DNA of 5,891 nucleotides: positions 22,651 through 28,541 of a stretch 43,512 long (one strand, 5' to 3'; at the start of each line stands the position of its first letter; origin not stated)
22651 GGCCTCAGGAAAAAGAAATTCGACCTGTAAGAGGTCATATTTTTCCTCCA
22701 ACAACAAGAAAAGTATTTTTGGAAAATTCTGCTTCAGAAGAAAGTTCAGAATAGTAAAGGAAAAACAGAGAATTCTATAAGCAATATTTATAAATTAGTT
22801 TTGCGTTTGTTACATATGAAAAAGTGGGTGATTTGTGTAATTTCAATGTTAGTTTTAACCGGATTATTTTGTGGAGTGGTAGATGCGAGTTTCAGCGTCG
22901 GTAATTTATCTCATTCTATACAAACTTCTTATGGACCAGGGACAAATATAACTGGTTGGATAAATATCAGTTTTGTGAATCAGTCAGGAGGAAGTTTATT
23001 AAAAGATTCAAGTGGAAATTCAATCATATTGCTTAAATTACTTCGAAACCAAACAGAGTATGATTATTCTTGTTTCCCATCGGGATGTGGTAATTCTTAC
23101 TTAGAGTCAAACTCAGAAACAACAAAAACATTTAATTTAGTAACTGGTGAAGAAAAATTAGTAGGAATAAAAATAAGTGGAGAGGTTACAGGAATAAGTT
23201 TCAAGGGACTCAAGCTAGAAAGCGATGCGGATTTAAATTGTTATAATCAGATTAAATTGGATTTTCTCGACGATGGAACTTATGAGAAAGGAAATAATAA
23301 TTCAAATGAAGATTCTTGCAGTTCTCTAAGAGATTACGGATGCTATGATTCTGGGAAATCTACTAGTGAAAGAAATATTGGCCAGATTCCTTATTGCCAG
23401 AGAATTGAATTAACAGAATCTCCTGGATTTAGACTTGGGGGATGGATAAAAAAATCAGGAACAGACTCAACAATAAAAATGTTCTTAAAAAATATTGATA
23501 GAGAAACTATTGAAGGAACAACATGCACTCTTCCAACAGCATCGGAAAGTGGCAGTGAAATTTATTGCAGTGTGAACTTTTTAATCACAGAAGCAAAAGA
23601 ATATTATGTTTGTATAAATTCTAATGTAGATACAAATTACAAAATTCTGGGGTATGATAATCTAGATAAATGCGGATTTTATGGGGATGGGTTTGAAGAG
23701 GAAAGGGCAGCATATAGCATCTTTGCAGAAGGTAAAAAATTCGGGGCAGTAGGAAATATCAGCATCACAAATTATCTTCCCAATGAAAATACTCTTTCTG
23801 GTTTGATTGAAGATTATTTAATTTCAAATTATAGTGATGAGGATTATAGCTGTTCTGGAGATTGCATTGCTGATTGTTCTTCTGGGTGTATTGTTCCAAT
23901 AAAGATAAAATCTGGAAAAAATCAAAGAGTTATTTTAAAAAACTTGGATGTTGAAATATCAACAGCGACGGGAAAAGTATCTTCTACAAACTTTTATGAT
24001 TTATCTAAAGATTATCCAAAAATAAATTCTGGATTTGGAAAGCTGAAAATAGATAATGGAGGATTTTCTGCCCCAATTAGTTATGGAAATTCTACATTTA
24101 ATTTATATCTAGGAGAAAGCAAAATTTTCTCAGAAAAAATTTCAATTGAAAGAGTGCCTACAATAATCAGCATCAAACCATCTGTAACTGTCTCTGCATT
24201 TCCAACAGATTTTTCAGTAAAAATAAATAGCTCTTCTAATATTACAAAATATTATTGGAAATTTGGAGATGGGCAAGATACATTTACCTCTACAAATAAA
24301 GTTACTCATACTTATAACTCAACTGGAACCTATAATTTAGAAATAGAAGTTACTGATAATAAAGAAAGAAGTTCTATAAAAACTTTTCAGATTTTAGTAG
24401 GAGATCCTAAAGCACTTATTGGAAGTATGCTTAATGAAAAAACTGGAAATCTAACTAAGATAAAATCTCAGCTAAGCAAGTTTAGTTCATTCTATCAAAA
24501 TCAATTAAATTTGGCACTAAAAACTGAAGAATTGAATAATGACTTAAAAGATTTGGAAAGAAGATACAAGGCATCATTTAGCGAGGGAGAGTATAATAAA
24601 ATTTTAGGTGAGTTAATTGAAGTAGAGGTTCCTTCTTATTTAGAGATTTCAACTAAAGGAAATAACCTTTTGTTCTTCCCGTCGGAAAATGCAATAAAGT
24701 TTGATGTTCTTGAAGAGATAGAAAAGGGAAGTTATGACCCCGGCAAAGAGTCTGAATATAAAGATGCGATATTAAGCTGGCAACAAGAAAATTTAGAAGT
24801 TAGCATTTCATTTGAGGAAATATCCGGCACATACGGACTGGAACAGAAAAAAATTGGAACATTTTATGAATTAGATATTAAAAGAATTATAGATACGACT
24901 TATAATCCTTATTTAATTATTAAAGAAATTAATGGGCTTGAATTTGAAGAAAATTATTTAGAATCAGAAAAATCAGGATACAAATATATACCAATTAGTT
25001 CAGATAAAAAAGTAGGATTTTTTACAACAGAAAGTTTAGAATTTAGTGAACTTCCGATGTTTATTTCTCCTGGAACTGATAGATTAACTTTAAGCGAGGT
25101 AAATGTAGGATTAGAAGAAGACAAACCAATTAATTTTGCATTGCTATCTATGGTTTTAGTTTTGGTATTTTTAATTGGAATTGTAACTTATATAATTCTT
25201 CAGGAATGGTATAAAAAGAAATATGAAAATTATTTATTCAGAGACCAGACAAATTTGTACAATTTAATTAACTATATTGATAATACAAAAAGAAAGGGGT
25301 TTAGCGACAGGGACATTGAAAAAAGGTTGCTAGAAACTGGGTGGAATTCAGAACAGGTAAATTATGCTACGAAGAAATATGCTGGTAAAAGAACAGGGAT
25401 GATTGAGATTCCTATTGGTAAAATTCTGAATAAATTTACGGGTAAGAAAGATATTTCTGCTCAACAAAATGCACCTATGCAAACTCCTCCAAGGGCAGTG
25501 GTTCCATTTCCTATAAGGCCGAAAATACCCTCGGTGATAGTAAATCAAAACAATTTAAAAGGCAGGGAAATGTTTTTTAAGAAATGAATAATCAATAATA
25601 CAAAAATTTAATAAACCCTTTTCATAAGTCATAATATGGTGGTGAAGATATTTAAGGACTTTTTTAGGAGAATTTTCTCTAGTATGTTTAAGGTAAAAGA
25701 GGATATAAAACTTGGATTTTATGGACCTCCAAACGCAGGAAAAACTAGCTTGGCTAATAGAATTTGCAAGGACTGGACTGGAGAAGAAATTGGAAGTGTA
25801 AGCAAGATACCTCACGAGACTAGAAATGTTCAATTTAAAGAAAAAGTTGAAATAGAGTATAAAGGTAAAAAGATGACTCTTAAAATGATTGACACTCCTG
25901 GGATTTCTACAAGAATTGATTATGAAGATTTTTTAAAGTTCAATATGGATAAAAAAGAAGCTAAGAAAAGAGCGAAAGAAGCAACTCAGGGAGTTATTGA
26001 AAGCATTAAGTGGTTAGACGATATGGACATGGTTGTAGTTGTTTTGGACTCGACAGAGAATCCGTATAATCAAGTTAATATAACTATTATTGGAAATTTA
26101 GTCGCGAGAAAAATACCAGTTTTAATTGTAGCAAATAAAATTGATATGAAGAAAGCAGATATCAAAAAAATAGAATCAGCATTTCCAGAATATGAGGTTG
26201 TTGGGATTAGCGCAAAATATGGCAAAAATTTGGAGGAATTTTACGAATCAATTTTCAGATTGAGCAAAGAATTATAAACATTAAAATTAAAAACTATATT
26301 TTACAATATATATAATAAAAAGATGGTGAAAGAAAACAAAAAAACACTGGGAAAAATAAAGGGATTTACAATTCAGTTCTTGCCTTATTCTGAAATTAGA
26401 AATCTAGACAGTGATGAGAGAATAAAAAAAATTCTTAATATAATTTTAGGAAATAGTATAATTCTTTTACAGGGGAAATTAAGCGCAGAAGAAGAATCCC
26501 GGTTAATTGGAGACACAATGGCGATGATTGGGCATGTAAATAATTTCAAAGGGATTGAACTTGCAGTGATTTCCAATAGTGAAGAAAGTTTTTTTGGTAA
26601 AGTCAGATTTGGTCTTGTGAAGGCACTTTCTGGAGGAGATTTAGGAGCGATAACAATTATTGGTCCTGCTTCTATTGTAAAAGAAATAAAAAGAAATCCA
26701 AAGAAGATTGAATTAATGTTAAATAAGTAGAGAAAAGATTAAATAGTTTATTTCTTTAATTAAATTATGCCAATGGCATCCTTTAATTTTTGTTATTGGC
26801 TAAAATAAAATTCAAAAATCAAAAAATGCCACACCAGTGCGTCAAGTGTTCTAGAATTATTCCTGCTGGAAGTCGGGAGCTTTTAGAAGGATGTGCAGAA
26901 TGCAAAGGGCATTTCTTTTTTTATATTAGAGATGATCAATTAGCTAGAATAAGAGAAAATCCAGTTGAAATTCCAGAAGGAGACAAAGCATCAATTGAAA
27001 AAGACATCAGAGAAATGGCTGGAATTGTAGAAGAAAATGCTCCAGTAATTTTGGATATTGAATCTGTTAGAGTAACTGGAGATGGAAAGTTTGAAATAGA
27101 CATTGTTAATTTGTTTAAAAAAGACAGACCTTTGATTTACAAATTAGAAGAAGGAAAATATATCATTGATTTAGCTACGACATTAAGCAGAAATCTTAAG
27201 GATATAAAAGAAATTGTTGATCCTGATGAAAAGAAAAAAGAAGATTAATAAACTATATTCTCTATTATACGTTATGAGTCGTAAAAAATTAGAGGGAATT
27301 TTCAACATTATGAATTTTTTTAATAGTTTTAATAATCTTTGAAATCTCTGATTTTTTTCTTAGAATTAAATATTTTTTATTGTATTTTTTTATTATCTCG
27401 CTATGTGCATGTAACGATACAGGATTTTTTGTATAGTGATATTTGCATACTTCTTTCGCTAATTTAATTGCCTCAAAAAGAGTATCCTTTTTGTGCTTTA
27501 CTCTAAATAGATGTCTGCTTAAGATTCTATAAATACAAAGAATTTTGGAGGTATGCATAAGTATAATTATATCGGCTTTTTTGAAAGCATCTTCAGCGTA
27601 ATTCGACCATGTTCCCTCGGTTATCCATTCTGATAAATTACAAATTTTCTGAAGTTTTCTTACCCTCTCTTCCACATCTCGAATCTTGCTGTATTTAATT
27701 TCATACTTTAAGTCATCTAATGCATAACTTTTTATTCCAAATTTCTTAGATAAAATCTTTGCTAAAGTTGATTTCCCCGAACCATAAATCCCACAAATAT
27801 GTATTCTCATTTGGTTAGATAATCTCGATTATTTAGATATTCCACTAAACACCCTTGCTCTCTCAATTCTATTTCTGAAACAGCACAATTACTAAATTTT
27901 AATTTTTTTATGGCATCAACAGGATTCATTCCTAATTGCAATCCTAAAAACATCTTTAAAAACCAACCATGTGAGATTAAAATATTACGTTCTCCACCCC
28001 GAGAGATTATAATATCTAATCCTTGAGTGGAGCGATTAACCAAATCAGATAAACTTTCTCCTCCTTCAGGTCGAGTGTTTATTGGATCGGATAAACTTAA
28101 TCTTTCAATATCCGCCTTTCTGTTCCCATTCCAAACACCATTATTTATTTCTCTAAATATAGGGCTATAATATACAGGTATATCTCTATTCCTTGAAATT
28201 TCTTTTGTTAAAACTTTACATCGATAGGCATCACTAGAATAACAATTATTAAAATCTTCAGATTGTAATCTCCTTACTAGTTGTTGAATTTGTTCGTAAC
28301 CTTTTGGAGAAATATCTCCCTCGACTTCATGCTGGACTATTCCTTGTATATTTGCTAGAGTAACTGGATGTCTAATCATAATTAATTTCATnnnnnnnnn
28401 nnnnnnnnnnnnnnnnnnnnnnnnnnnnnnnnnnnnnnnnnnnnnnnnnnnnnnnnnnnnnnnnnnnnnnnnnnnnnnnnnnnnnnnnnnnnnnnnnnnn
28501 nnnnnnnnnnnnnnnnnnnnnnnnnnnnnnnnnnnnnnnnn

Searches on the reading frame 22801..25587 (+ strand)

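Call 69: search_protein_families(library=pfam, proteins=[window:22801-25587:+], max_evalue=0.001)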
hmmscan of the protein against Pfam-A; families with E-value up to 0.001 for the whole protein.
window:22801-25587:+ (928 aa): 2 families
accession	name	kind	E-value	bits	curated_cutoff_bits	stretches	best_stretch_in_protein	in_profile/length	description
PF18911.6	PKD_4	-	2.9e-11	43.7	27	1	468-530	21-82/85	PKD domain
PF00801.26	PKD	-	1.8e-10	41.1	23.5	1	468-528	16-76/80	PKD domain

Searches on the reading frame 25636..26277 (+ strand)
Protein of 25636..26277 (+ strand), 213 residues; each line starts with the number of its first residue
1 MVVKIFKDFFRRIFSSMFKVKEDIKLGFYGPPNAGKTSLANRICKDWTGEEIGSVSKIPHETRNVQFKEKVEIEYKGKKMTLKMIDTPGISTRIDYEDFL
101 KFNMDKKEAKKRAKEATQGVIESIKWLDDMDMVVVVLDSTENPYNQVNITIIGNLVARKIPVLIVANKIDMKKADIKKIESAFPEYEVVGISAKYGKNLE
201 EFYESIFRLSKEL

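Call 69: search_protein_families(library=pfam, proteins=[window:25636-26277:+], max_evalue=0.001)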
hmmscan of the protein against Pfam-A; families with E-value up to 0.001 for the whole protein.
window:25636-26277:+ (213 aa): 11 families
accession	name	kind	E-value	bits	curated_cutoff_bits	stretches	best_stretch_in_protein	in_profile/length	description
PF01926.29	MMR_HSR1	-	3.6e-16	59.7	21.9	1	26-168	2-113/113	50S ribosome-binding GTPase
PF00009.33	GTP_EFTU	-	3.4e-11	43.5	26.5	1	123-208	86-184/188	Elongation factor Tu GTP binding domain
PF02421.24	FeoB_N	-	9.2e-08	32.2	27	1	27-205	4-155/156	Ferrous iron transport protein B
PF08477.19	Roc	-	2.2e-06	28.4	27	0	25-89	1-65/119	Ras of Complex, Roc, domain of DAPkinase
PF16897.10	MMR_HSR1_Xtn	-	5.3e-06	26.8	35.2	1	160-208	56-102/106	C-terminal region of MMR_HSR1 domain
PF03193.22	RsgA_GTPase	-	1.1e-05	25.8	30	0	130-204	23-102/174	RsgA GTPase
PF09439.16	SRPRB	-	4.7e-05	23.3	25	0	28-96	8-61/178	Signal recognition particle receptor beta subunit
PF00735.24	Septin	-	7.5e-05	22.6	26.2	1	29-98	10-80/280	Septin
PF00071.28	Ras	-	8.8e-05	22.6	21.6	0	143-208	86-158/162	Ras family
PF00025.27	Arf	-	9e-05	22.4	22.3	0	127-175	79-131/174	ADP-ribosylation factor family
PF00004.35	AAA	-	0.00094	20.1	21.2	0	28-170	3-112/131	ATPase family associated with various cellular activities (AAA)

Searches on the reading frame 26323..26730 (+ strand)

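Call 69: search_protein_families(library=pfam, proteins=[window:26323-26730:+], max_evalue=0.001)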
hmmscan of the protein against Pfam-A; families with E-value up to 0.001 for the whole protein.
window:26323-26730:+ (135 aa): 1 family
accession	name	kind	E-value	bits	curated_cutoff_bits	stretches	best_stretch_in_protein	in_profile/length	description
PF09846.14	OapB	-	9.6e-15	54.9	27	1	27-130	3-100/104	Origin-associated protein OapB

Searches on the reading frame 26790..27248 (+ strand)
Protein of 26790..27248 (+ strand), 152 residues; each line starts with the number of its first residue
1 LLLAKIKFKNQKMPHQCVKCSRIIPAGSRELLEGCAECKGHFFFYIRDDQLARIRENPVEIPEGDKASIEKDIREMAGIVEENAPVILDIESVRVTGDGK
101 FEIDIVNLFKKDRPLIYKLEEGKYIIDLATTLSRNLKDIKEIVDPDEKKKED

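Call 69: search_protein_families(library=pfam, proteins=[window:26790-27248:+], max_evalue=0.001)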
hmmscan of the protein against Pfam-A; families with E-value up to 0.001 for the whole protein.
window:26790-27248:+ (152 aa): 1 family
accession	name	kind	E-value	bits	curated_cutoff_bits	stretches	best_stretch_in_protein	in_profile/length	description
PF09845.14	OapC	-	8.5e-19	68.6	23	1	14-131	1-130/133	Origin-associated protein OapC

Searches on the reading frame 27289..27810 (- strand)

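Call 70: search_protein_families(library=pfam, proteins=[window:27289-27810:-], max_evalue=0.001)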
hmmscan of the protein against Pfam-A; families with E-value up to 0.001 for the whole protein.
window:27289-27810:- (173 aa): 2 families
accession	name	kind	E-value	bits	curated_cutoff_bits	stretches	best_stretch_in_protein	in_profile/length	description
PF13238.12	AAA_18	-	1.3e-06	29.4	29.4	1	3-99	1-111/128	AAA domain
PF13207.12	AAA_17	-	0.00098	19.9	27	0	7-33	2-28/136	AAA domain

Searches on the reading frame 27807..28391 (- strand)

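Call 70: search_protein_families(library=pfam, proteins=[window:27807-28391:-], max_evalue=0.001)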
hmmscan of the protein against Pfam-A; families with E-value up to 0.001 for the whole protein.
window:27807-28391:- (194 aa): 1 family
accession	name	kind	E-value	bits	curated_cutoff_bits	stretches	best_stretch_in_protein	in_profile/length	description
PF00300.27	His_Phos_1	-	7.1e-33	114.3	21.7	1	3-188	1-193/194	Histidine phosphatase superfamily (branch 1)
